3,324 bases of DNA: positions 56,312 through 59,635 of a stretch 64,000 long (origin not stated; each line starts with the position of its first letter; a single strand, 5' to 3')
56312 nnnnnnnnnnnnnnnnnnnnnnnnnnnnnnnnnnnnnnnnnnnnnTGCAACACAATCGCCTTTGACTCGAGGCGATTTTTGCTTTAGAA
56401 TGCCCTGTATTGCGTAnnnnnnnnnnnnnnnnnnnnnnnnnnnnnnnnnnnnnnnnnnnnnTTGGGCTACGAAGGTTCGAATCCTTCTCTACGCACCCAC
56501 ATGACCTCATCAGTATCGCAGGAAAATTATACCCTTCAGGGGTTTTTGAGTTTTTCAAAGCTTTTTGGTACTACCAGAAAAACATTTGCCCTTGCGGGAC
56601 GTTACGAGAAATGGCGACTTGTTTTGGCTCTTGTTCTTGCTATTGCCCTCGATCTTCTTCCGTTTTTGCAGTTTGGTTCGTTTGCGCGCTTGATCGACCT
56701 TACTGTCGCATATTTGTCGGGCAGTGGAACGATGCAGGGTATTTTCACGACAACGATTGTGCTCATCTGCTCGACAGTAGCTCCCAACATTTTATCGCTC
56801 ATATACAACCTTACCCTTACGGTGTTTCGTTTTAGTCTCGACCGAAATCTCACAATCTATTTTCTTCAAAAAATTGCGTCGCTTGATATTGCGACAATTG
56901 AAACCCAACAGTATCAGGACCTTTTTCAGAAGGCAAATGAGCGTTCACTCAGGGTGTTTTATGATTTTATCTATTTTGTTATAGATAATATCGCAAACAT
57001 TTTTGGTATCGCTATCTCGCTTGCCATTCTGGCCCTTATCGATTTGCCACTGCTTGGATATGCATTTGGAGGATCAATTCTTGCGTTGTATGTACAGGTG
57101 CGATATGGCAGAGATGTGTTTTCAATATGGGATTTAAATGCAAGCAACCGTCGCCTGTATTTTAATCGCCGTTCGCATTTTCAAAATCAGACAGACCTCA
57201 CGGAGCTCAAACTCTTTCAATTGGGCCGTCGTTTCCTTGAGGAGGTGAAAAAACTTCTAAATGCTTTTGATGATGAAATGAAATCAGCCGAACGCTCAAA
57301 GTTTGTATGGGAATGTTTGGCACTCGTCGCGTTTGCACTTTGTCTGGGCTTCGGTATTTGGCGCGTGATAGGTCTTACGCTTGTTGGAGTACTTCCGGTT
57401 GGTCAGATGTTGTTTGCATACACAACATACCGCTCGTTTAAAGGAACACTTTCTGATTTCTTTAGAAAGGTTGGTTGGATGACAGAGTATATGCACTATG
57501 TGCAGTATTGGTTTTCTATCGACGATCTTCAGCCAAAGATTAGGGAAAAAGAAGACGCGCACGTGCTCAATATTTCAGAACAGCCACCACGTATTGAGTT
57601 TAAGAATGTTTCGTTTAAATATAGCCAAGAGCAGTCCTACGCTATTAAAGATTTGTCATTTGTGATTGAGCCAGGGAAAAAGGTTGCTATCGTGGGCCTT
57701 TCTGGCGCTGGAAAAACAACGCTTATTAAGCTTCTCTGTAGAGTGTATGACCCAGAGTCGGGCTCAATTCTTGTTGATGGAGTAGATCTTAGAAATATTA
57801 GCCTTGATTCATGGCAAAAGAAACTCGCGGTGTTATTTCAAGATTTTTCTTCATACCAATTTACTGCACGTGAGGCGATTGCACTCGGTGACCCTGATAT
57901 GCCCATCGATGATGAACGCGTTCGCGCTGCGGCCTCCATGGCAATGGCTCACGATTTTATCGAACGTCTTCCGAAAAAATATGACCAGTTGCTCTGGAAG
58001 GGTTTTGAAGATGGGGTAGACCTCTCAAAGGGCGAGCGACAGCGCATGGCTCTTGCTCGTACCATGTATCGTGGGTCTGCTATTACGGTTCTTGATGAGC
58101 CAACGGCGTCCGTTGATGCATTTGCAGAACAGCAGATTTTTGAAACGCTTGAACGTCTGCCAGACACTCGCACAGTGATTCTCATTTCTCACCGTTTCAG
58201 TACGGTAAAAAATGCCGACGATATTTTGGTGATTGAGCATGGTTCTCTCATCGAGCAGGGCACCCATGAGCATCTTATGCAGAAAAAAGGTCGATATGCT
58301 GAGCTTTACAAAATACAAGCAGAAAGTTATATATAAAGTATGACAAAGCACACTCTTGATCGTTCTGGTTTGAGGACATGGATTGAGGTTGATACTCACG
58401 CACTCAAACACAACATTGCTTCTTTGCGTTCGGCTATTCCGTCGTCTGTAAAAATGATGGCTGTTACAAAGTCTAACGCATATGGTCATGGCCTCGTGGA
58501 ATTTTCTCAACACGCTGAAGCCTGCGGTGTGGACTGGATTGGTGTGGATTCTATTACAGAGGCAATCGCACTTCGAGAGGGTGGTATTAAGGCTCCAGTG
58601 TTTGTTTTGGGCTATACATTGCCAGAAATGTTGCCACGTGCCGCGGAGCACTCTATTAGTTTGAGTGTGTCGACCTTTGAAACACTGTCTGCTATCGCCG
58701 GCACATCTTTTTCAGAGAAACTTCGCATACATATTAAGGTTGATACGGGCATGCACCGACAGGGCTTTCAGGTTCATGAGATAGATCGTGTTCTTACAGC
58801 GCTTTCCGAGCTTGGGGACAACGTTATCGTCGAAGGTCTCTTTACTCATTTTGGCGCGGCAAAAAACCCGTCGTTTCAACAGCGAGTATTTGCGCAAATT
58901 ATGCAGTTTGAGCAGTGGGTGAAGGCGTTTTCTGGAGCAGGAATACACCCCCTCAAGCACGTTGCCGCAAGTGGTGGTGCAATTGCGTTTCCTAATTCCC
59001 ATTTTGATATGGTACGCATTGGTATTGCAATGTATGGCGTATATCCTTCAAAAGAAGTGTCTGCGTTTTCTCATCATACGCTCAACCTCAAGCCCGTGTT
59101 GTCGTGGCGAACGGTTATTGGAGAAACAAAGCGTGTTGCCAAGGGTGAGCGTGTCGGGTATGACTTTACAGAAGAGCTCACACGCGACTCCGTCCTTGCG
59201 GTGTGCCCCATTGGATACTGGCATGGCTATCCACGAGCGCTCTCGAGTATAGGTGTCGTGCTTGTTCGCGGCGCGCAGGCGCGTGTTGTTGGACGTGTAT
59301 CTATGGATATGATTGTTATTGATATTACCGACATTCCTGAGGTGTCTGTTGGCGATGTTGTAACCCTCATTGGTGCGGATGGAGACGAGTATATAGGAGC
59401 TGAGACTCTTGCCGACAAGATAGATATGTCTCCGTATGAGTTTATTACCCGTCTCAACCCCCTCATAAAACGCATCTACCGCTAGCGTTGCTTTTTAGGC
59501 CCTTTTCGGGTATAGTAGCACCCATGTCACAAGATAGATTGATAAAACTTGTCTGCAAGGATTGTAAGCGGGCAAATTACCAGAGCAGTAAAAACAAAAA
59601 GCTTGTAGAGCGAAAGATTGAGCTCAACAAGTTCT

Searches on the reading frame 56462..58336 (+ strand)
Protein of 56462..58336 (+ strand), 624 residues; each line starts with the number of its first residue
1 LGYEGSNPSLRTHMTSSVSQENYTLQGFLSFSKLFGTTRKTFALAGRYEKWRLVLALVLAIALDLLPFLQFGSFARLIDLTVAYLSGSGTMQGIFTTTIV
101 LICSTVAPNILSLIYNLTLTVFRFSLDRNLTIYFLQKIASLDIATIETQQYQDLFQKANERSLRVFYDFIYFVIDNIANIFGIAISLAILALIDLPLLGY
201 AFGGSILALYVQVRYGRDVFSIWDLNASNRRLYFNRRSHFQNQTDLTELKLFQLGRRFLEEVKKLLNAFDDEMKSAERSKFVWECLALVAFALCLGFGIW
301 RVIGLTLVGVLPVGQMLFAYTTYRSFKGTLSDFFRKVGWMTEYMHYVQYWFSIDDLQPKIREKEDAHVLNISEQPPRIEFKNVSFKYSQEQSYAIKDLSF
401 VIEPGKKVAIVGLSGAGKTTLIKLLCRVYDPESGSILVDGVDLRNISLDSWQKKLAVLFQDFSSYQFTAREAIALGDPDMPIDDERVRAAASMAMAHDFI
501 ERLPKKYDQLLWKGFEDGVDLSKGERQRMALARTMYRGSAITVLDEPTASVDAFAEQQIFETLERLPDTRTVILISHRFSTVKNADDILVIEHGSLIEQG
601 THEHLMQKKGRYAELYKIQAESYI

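Call 58: search_protein_families(library=ncbifam, proteins=[window:56462-58336:+], max_evalue=1e-10)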
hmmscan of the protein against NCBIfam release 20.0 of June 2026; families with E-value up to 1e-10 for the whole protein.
window:56462-58336:+ (624 aa): 166 families (the best 25 are shown)
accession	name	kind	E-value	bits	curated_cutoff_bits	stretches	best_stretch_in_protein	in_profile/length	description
TIGR02203.1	MsbA_lipidA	equivalog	1.8e-75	254.6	602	1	365-620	319-570/572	lipid A export permease/ATP-binding protein MsbA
NF010178.0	PRK13657.1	equivalog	2.1e-74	251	733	1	303-619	260-570/588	glucan ABC transporter ATP-binding protein/ permease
TIGR02204.1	MsbA_rel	hypoth_equivalog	4.2e-72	243.6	780.4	1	359-619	320-575/576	ABC transporter, permease/ATP-binding protein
TIGR01846.1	type_I_sec_HlyB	subfamily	1.8e-70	238.1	725.55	1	253-620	338-693/694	type I secretion system permease/ATPase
NF045513.1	HepA_fam_ABC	equivalog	8e-70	235.9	725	1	377-619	373-609/610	heterocyst formation ABC transporter subunit HepA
NF052233.1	CphA_assoc_ABC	equivalog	4.2e-69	233.7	880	1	293-621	430-745/766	cyanophycin metabolism-associated ABC transporter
NF008381.0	PRK11176.1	equivalog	2.8e-67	227.4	867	1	347-620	315-580/582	lipid A ABC transporter ATP-binding protein/permease MsbA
TIGR03796.1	NHLM_micro_ABC1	equivalog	7.6e-65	219.4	853.3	1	256-615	356-708/710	NHLP family bacteriocin export ABC transporter peptidase/permease/ATPase subunit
TIGR01192.1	chvA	subfamily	7.2e-64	216.4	585.4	1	249-617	205-568/585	glucan export ABC transporter ATP-binding protein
TIGR03375.1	type_I_sec_LssB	subfamily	2.5e-62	211.1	693.1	1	351-609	438-692/696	type I secretion system permease/ATPase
TIGR00958.1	3a01208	subfamily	8.8e-62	209.4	874.6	1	373-615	474-710/711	antigen peptide transporter 2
NF008364.0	PRK11160.1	equivalog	3e-55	187.9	630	1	124-617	89-573/575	heme ABC transporter ATP-binding protein/permease CydC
TIGR02857.1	CydD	equivalog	4.4e-55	187.6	435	1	368-590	311-528/529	thiol reductant ABC exporter subunit CydD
TIGR03797.1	NHLM_micro_ABC2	equivalog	3.2e-53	181.2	709.4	1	281-619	359-685/686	NHLP bacteriocin export ABC transporter permease/ATPase subunit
NF008379.0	PRK11174.1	equivalog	4.9e-53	180.7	684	1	370-621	342-586/588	heme ABC transporter permease/ATP-binding protein CydD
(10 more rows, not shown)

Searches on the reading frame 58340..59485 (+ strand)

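Call 58: search_protein_families(library=ncbifam, proteins=[window:58340-59485:+], max_evalue=1e-10)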
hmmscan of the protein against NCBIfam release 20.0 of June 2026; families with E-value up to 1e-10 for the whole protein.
window:58340-59485:+ (381 aa): 9 families
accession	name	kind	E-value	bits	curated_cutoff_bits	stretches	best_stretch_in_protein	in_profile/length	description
TIGR00492.1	alr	equivalog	1.4e-98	330.2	168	1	13-380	3-367/369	alanine racemase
NF033131.1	vanT-G-Cterm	exception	8.1e-96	321.1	460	1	12-380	2-368/368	serine racemase VanT catalytic subunit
NF008897.0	PRK11930.1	equivalog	2.2e-87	293.9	804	1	4-380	451-819/822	bifunctional UDP-N-acetylmuramoyl-tripeptide:D-alanyl-D-alanine ligase/alanine racemase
NF033132.1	vanT-CELN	equivalog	1.2e-64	219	900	1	12-346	339-670/697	membrane-bound serine racemase VanT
NF002970.2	PRK03646.1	exception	2.6e-53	181.3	600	1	16-347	8-326/356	catabolic alanine racemase DadX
NF009879.0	PRK13340.1-4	subfamily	5.5e-49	167.1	434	1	12-369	41-393/406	alanine racemase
NF000791.0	PRK00053.2-2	equivalog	3.3e-47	161.3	218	1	15-379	4-338/340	alanine racemase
NF033133.1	vanT-L-cat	exception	5.6e-46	157.4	750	1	11-343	6-335/366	serine racemase VanT-L catalytic subunit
NF000792.0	PRK00053.2-3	equivalog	5e-33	114.7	384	1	15-380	6-358/360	alanine racemase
